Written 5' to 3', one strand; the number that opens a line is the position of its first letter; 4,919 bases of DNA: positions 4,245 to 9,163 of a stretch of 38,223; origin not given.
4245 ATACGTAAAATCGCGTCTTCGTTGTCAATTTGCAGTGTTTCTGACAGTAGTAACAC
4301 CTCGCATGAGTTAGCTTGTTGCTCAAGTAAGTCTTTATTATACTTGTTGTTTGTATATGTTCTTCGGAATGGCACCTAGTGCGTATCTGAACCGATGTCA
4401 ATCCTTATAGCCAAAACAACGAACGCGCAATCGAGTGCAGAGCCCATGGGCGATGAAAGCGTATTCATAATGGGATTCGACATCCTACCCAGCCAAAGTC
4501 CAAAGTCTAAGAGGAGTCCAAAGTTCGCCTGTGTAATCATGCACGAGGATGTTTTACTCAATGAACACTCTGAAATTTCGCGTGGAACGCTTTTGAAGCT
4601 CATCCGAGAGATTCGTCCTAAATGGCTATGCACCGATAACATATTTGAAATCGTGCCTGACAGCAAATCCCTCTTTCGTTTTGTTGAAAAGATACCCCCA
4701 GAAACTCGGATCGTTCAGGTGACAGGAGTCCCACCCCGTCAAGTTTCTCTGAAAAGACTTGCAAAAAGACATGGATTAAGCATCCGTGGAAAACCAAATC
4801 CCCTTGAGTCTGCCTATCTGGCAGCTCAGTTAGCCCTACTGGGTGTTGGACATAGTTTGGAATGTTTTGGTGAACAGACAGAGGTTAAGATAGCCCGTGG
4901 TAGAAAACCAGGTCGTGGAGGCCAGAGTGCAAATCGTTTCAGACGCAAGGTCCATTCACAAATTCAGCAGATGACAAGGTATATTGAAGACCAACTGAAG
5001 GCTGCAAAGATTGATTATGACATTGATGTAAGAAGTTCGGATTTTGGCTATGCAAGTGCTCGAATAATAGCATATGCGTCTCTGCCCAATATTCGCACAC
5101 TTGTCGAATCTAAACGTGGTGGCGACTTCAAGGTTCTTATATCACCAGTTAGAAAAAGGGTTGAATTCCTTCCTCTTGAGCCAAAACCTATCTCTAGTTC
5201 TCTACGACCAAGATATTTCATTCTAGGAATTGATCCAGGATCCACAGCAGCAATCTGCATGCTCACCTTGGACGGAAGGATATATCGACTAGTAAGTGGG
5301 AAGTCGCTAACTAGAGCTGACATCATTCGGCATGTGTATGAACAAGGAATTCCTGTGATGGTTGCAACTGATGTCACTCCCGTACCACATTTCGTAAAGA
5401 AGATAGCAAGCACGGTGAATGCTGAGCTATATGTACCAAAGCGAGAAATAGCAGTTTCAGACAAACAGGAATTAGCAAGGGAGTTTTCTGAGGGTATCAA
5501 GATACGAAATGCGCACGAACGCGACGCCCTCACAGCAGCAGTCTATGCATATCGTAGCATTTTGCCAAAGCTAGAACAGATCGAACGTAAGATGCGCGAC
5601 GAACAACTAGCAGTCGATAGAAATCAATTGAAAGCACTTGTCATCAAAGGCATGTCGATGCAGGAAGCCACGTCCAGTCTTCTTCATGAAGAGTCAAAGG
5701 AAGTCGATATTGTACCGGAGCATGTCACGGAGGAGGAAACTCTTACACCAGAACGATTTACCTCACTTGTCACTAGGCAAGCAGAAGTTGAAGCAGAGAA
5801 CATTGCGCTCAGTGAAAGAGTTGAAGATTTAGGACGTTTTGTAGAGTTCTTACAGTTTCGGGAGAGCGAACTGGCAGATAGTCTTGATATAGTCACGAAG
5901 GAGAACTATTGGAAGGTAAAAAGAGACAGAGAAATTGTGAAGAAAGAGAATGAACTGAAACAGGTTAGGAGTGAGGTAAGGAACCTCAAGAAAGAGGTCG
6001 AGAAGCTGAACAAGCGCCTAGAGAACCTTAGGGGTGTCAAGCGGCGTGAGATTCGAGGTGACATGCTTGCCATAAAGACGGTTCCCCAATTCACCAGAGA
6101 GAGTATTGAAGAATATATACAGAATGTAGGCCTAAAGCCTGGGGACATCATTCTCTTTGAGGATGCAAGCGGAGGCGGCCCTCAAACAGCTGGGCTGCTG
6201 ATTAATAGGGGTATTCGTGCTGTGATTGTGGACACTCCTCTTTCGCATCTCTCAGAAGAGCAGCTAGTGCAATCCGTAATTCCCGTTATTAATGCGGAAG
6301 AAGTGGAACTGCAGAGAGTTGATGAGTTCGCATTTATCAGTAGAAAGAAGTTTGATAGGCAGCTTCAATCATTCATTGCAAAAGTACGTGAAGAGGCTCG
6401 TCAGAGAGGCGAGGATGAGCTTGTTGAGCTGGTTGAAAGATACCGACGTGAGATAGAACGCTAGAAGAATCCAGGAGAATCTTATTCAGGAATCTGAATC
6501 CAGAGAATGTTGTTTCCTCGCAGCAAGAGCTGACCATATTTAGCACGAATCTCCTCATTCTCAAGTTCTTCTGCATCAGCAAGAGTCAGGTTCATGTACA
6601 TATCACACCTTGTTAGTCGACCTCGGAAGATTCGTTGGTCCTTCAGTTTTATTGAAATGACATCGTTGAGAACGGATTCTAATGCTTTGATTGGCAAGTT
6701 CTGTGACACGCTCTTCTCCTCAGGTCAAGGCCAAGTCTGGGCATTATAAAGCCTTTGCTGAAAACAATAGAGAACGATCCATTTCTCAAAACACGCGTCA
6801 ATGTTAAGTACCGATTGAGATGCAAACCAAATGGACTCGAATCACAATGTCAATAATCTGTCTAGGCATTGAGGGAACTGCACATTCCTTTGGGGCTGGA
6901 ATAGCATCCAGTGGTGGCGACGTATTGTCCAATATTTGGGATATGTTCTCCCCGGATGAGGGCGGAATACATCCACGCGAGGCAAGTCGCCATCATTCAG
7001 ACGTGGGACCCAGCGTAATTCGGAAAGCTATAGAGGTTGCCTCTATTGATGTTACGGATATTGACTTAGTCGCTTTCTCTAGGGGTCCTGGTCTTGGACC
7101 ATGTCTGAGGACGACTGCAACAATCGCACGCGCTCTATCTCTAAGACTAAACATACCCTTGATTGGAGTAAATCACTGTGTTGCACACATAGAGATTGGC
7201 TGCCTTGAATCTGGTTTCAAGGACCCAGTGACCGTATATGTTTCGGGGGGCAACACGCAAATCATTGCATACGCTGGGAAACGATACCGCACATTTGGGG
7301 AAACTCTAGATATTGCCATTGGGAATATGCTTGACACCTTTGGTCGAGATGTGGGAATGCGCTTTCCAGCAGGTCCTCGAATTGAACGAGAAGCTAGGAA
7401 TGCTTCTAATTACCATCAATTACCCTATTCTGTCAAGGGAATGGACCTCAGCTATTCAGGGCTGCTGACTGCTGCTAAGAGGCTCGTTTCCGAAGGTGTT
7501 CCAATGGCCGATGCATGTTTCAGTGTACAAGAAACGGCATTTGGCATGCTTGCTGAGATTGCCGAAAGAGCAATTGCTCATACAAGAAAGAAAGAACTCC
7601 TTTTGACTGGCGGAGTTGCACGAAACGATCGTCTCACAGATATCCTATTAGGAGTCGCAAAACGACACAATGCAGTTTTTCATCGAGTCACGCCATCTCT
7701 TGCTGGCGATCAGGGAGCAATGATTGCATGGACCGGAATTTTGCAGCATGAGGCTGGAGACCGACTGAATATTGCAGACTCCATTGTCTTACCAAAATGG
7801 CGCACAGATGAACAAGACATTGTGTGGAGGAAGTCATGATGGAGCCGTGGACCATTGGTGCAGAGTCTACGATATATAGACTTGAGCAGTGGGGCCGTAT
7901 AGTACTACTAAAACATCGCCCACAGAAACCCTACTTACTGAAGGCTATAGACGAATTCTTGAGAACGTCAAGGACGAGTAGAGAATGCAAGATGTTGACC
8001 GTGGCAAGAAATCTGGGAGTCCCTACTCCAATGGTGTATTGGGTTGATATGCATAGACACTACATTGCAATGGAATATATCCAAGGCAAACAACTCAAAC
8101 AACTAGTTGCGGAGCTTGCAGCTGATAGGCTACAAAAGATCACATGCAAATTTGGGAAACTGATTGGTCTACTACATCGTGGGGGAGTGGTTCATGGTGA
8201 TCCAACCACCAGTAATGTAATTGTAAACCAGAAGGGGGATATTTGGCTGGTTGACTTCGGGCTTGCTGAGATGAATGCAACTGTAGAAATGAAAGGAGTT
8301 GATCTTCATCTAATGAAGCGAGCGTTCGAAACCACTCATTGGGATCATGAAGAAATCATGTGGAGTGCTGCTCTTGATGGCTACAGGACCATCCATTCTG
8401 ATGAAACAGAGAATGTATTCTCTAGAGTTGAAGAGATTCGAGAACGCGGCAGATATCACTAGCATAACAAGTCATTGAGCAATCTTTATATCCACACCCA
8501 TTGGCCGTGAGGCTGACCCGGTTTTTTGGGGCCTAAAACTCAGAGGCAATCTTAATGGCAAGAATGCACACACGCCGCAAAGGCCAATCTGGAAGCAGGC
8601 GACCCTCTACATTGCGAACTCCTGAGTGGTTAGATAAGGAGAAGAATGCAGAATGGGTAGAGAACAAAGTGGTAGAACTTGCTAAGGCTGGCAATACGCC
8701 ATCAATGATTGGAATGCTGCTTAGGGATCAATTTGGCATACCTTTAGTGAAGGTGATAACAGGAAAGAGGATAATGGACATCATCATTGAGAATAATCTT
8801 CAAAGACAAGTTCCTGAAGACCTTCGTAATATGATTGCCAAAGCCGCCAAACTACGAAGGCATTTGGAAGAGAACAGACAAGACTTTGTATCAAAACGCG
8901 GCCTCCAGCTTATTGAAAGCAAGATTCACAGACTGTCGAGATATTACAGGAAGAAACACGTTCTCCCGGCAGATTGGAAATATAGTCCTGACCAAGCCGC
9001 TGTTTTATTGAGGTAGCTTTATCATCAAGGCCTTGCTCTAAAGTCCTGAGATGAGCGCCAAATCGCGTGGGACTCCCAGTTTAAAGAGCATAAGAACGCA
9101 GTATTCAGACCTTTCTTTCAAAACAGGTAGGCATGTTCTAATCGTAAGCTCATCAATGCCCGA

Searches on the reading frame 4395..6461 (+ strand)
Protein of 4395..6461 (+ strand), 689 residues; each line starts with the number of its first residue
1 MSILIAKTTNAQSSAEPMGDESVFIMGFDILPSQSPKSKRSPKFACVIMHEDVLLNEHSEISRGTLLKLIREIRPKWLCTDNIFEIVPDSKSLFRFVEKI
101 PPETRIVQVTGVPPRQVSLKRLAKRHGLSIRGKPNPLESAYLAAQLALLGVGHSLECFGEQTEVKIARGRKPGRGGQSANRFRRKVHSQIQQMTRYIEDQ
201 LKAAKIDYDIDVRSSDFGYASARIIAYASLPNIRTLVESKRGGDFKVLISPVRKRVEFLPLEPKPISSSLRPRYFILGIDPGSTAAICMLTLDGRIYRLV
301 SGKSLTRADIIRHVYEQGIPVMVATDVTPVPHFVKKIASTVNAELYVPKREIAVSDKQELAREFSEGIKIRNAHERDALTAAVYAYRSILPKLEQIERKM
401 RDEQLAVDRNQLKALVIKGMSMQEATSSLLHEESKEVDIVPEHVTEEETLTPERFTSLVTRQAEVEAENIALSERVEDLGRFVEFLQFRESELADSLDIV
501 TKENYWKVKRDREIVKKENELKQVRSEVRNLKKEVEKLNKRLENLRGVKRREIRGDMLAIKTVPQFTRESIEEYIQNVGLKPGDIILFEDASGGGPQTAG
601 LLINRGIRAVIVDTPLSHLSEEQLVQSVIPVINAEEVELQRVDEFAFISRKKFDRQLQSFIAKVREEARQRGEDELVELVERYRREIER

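Call 55: search_protein_families(library=pfam, proteins=[window:4395-6461:+], max_evalue=0.00001)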
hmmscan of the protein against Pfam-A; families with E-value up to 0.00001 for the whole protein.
window:4395-6461:+ (689 aa): 1 family
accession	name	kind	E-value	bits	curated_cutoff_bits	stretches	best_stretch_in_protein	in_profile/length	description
PF04312.18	DUF460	-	1.1e-37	129.2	28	1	241-382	3-135/135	Protein of unknown function (DUF460)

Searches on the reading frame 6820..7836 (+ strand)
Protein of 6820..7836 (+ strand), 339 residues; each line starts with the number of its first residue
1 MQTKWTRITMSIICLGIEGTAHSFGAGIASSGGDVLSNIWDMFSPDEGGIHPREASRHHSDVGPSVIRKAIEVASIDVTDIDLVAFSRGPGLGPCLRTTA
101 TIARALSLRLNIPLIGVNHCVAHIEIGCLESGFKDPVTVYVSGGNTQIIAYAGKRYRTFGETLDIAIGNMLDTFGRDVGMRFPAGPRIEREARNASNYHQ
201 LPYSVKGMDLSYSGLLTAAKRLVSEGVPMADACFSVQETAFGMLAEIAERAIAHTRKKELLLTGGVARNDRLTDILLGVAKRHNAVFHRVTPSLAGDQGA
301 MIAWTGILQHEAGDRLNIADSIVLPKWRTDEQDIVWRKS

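Call 55: search_protein_families(library=pfam, proteins=[window:6820-7836:+], max_evalue=0.00001)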
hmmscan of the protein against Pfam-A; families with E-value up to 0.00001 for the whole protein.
window:6820-7836:+ (339 aa): 2 families
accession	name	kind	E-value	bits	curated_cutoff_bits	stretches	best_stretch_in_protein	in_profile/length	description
PF00814.31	TsaD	-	1.6e-73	248.1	24.8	1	44-304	14-264/264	tRNA N6-adenosine threonylcarbamoyltransferase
PF22521.2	HypF_C_2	-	7.5e-07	29.6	27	1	187-292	122-231/241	Carbamoyltransferase, Kae1-like Domain, second subdomain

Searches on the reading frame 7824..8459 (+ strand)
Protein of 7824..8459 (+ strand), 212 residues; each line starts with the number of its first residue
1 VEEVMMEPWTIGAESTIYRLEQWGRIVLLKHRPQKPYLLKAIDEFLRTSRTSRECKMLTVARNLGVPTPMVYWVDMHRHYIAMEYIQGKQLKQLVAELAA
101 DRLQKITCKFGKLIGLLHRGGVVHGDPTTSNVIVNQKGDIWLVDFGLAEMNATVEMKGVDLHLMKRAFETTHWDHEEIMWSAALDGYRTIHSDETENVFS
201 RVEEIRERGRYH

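Call 55: search_protein_families(library=pfam, proteins=[window:7824-8459:+], max_evalue=0.00001)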
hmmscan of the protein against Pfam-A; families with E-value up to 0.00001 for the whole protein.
window:7824-8459:+ (212 aa): 6 families
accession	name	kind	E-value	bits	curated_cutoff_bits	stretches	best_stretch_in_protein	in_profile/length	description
PF00069.31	Pkinase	-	1.3e-11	44.9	31.7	1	36-151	26-148/263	Protein kinase domain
PF03109.22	ABC1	-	3.2e-11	43.3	22.9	1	64-150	128-216/244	ABC1 atypical kinase-like domain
PF01163.29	RIO1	-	3.3e-10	40.3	22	1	50-146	54-149/187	RIO domain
PF01636.29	APH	-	3.6e-10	40.4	23.2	0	12-119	8-109/239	Phosphotransferase enzyme family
PF07714.23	PK_Tyr_Ser-Thr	-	5e-07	29.7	23.1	1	50-151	47-152/258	Protein tyrosine and serine/threonine kinase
PF06293.20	Kdo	-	1.8e-06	28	21.3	1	47-177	54-199/207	Lipopolysaccharide kinase (Kdo/WaaP) family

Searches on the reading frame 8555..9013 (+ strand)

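Call 55: search_protein_families(library=pfam, proteins=[window:8555-9013:+], max_evalue=0.00001)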
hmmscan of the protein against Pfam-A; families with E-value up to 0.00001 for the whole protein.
window:8555-9013:+ (153 aa): 2 families
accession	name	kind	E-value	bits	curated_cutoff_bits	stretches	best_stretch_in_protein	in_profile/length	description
PF08069.17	Ribosomal_S13_N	-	2.7e-23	82.2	25.4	1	1-62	1-60/60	Ribosomal S13/S15 N-terminal domain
PF00312.27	Ribosomal_S15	-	1.7e-15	57.3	31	1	85-148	17-78/81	Ribosomal protein S15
